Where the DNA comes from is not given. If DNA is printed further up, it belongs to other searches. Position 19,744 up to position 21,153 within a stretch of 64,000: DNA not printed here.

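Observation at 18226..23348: SARP/TPR regulator, (MHG)9-PAP2/haloperoxidase-like protein and coupled giant intracellular subtilase: an unrecognised three-gene module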

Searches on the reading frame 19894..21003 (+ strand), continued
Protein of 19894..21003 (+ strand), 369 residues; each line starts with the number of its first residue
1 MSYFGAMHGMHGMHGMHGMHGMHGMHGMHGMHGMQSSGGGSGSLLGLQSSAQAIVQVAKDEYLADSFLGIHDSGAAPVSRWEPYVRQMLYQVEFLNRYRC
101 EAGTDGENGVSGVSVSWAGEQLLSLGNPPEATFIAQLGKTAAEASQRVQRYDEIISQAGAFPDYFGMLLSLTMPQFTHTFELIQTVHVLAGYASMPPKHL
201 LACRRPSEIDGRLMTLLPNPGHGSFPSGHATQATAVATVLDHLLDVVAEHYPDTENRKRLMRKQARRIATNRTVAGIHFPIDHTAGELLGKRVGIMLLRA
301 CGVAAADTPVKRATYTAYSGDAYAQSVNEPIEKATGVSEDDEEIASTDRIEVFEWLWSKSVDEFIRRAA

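Call 38: fold_search(model_id=the predicted structure, library=pdb)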
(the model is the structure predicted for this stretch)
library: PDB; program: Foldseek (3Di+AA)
matches with E <= 10: 92; with E <= 0.001: 19
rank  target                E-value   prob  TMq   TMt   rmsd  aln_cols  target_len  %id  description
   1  7f17_B                2.0e-06  1.00  0.38  0.63   3.9       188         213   24  Crystal Structure of acid phosphatase (released 2021-10-27)
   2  7f18_A                3.2e-06  1.00  0.36  0.59   5.2       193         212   25  Crystal Structure of a mutant of acid phosphatase from Pseudomonas aeruginosa (Q57H/W58P/D135R) (released 2021-10-27)
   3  7f18_C                4.3e-06  1.00  0.39  0.64   4.0       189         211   26  Crystal Structure of a mutant of acid phosphatase from Pseudomonas aeruginosa (Q57H/W58P/D135R) (released 2021-10-27)
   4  7f17_A                1.9e-05  1.00  0.38  0.63   4.0       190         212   25  Crystal Structure of acid phosphatase (released 2021-10-27)
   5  7f17_C                2.4e-05  1.00  0.37  0.61   4.0       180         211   24  Crystal Structure of acid phosphatase (released 2021-10-27)
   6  8yc1_B                1.6e-04  1.00  0.38  0.61   2.5       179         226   19  Acid phosphate hydrolase from Shigella flexneri (apo) (released 2025-02-19)
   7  9qci_A                1.8e-04  1.00  0.38  0.60   3.6       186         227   21  Crystal structure of PhoC mutant acid phosphatase (released 2026-01-14)
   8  9qci_B                1.9e-04  1.00  0.38  0.60   4.1       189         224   20  Crystal structure of PhoC mutant acid phosphatase (released 2026-01-14)
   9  9qcj_A                2.8e-04  1.00  0.38  0.60   3.1       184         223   20  Crystal structure of PhoC wild type acid phosphatase (released 2026-01-14)
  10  9qcj_C                3.1e-04  1.00  0.39  0.62   3.0       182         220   19  Crystal structure of PhoC wild type acid phosphatase (released 2026-01-14)
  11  2a96_A                5.4e-04  1.00  0.37  0.61   4.2       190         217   18  Crystal structure of phosphate tethered PhoN of S. typhimurium (released 2006-05-23)
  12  2a96_B                5.6e-04  1.00  0.35  0.58   4.5       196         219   18  Crystal structure of phosphate tethered PhoN of S. typhimurium (released 2006-05-23)
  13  1iw8_F                5.9e-04  1.00  0.36  0.59   3.6       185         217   22  Crystal Structure of a mutant of acid phosphatase from Escherichia blattae (G74D/I153T) (released 2002-09-11)
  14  1iw8_B                6.9e-04  1.00  0.37  0.59   3.5       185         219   22  Crystal Structure of a mutant of acid phosphatase from Escherichia blattae (G74D/I153T) (released 2002-09-11)
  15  1d2t                  7.2e-04  1.00  0.39  0.63   2.6       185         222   19  CRYSTAL STRUCTURE OF ACID PHOSPHATASE FROM ESCHERICHIA BLATTAE (released 2000-12-06)
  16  9qcj_B                7.6e-04  1.00  0.35  0.56   3.6       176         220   20  Crystal structure of PhoC wild type acid phosphatase (released 2026-01-14)
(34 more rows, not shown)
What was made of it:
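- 19894..21003 (+): Soluble PAP2 / class-A-acid-phosphatase-like enzyme, 369 aa. In order: repeat tract, Gly-rich linker, conserved helix (res 41-58, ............), family-specific beta-sheet (res 98-126), catalytic helical core (about res 140-300). Haloperoxidases score E>=0.01 (call 38).
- Closest known: Class A non-specific acid phosphatases. Same: The fold matches (TM about 0.6 over about 185 residues; call 38).
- The PAP2 fold matches class A acid phosphatases (call 38). The fold is closer to phosphatases than to haloperoxidases (call 38).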

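Call 39: find_encoding_contigs(protein=P0195, flank=8000, max_places=2)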
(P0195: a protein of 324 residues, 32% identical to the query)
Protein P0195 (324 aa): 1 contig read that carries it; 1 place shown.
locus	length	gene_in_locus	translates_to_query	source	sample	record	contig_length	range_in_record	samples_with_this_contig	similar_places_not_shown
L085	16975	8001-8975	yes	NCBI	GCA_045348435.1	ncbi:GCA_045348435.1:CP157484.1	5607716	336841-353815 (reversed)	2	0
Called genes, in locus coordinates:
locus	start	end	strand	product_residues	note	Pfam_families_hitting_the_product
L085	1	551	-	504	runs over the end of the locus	PF01928:CYTH, PF05235:CHAD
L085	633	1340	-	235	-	PF12840:HTH_20, PF01022:HTH_5 (weak), PF12802:MarR_2 (weak)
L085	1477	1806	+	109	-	PF07978:NIPSNAP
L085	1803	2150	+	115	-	PF03992:ABM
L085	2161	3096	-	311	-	PF05050:Methyltransf_21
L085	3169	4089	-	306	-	PF00892:EamA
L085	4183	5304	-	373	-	-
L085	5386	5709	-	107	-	-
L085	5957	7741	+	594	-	PF00211:Guanylate_cyc (weak), PF13432:TPR_16 (faint), PF17680:FlgO (weak), PF13428:TPR_14 (faint), PF07719:TPR_2 (faint), PF13431:TPR_17 (faint), PF23914:TPR_CcmH_CycH (weak), PF14559:TPR_19 (weak)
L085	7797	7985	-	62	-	-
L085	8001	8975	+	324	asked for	PF01569:PAP2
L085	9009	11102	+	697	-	PF00082:Peptidase_S8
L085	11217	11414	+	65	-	-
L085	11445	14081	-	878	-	PF00690:Cation_ATPase_N, PF00122:E1-E2_ATPase, PF00702:Hydrolase, PF13246:Cation_ATPase, PF00689:Cation_ATPase_C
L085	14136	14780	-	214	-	PF00156:Pribosyltran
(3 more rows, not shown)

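Call 40: find_encoding_contigs(protein=P0214, flank=8000, max_places=2)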
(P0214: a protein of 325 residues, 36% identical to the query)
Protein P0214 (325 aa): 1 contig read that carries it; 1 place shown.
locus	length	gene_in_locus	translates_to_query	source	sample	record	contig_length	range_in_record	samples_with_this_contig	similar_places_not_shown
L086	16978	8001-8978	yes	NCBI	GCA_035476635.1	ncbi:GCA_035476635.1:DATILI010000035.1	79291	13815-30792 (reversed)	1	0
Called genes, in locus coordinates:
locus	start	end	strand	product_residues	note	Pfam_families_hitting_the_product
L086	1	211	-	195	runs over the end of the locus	PF05728:UPF0227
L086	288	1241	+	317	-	PF08668:HDOD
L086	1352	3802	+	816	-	PF00069:Pkinase, PF07714:PK_Tyr_Ser-Thr, PF03109:ABC1 (weak), PF08668:HDOD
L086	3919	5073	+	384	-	PF01098:FTSW_RODA_SPOVE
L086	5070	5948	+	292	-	PF02826:2-Hacid_dh_C (weak), PF03446:NAD_binding_2, PF03807:F420_oxidored (weak), PF14833:NAD_binding_11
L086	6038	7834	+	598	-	PF00211:Guanylate_cyc, PF13428:TPR_14 (faint), PF14559:TPR_19 (faint)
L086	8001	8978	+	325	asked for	PF01569:PAP2, PF22778:VCPO_2nd (faint)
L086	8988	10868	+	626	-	-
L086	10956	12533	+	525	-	PF00496:SBP_bac_5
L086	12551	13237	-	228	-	PF00027:cNMP_binding, PF13545:HTH_Crp_2, PF00325:Crp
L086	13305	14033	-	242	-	PF00196:GerE (weak)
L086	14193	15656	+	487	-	PF01523:PmbA_TldD_1st, PF19290:PmbA_TldD_2nd, PF19289:PmbA_TldD_3rd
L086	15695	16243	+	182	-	-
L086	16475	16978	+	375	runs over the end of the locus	PF00793:DAHP_synth_1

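Call 41: find_encoding_contigs(protein=P0235, flank=8000, max_places=2)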
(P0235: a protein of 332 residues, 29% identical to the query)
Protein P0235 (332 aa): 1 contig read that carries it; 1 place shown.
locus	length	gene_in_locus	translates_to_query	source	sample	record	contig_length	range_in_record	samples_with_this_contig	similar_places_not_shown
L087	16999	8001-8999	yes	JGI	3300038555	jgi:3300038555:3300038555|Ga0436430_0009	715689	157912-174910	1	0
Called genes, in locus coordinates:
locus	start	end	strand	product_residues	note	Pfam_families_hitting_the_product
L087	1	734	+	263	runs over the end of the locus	PF00005:ABC_tran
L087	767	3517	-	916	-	PF00111:Fer2 (weak), PF13510:Fer2_4, PF13183:Fer4_8, PF13237:Fer4_10 (weak), PF12838:Fer4_7, PF04879:Molybdop_Fe4S4, PF00384:Molybdopterin, PF01568:Molydop_binding, +5 more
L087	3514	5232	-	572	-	PF01257:2Fe-2S_thioredx, PF01512:Complex1_51K, PF10531:SLBB (weak), PF10589:NADH_4Fe-4S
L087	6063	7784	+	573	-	PF00211:Guanylate_cyc (weak), PF13428:TPR_14 (faint), PF17680:FlgO (weak), PF07719:TPR_2 (faint), PF14559:TPR_19 (faint), PF00515:TPR_1 (faint), PF23914:TPR_CcmH_CycH (weak)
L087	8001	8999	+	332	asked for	PF01569:PAP2, PF22778:VCPO_2nd (faint)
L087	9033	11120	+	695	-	-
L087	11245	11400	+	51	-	-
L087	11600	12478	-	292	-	PF02798:GST_N (weak), PF13409:GST_N_2 (faint), PF00043:GST_C (weak), PF13410:GST_C_2, PF21972:Arc1p_N_like (weak)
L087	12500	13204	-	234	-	PF02798:GST_N, PF13417:GST_N_3, PF13409:GST_N_2, PF00043:GST_C, PF14497:GST_C_3, PF13410:GST_C_2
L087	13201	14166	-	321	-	PF00892:EamA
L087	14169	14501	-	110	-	-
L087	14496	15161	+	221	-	PF00440:TetR_N, PF16925:TetR_C_13, PF21993:TetR_C_13_2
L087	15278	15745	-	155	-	-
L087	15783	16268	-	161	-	-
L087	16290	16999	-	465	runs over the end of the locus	-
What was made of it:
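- Closest known: HilA/ToxR-type and SARP-type OmpR-family activators. Different: In other lineages the DNA-binding head is exchanged for a class III cyclase domain (calls 39-41).
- The sensor part (central domain plus TPR) stays with PAP2-S8 while the output domain is swapped between wHTH and cyclase (calls 39-41).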

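Call 84: search_protein_representatives(alignment_id=A2)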
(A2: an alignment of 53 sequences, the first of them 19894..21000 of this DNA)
Query: 53 sequences, 332 profile positions. Proteins with E-value up to 0.001 (for the whole library): 8792; up to 1e-10: 2985; up to 1e-30: 995. The best 150 are listed.
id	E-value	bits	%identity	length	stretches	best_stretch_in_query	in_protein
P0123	1.2e-114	399.5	-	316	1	9-331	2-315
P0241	7.7e-114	396.9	-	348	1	3-329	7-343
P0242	8.9e-113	393.4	-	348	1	4-330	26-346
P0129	8.9e-111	386.8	-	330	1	5-329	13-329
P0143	5.9e-109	380.8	-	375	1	3-329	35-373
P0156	1.2e-108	379.8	-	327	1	16-330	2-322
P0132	5.0e-108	377.8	-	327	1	7-328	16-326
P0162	3.6e-105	368.4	-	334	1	10-330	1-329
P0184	2.8e-104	365.4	-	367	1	5-329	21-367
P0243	1.5e-103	363.1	-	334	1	27-328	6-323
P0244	3.9e-103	361.7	-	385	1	6-329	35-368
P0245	1.8e-101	356.2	-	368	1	5-329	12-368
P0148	1.9e-101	356.2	-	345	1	5-329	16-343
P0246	2.5e-101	355.7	-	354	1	8-330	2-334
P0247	2.6e-100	352.4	-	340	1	11-330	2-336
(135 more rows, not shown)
